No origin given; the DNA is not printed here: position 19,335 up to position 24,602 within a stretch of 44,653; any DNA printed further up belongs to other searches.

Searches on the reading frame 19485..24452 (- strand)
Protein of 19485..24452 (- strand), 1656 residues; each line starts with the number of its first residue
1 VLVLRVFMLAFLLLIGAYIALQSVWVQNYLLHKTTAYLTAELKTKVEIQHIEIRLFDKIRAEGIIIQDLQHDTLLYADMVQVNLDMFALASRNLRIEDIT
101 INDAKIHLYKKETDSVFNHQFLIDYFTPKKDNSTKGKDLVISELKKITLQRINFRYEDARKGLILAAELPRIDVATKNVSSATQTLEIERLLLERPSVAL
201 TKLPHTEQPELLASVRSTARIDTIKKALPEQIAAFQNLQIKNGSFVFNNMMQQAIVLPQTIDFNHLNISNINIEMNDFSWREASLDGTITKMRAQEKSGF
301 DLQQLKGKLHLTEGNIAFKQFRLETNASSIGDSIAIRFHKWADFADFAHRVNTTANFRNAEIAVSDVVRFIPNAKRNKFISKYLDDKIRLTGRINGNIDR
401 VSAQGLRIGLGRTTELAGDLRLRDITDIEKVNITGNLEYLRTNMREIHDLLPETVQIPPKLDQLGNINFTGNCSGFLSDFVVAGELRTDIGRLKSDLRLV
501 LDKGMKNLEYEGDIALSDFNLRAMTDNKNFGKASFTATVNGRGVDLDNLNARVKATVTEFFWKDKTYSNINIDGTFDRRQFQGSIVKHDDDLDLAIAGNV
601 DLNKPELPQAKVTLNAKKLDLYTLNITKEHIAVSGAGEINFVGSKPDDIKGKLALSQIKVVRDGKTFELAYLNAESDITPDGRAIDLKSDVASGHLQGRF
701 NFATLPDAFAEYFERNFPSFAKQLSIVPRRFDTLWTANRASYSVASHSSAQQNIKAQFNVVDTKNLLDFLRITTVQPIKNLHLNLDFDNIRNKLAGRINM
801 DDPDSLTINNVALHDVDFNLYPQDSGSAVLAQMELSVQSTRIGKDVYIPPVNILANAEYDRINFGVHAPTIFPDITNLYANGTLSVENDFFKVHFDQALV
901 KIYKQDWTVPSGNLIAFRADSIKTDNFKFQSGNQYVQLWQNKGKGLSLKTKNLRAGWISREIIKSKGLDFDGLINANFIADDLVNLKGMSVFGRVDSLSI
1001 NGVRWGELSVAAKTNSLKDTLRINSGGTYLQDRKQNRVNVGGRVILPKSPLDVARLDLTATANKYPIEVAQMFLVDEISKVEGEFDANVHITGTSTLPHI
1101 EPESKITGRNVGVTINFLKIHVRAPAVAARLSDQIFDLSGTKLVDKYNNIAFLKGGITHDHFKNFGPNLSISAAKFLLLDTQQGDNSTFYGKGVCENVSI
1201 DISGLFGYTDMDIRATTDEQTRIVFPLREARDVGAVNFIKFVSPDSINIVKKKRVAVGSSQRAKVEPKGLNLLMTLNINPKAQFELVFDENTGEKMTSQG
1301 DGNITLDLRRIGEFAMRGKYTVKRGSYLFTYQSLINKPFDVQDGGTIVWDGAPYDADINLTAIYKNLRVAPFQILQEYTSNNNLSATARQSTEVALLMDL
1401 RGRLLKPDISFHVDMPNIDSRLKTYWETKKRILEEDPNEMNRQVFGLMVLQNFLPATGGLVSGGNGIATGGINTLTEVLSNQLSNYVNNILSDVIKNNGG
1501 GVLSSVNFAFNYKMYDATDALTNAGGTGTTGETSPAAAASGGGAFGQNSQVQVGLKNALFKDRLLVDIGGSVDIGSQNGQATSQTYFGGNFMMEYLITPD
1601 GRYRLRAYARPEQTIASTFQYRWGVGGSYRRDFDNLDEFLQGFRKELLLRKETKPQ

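Call 8: search_protein_families(library=pfam, proteins=[window:19485-24452:-], max_evalue=0.01)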
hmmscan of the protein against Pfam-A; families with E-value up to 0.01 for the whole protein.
window:19485-24452:- (1656 aa): 2 families
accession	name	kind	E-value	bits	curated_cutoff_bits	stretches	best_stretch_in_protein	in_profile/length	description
PF04357.19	TamB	-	1.2e-39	137.1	22.4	1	1146-1633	8-381/381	TamB, inner membrane protein subunit of TAM complex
PF05359.17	DUF748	-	8.6e-11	41.1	50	1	6-317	17-313/1037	Domain of Unknown Function (DUF748)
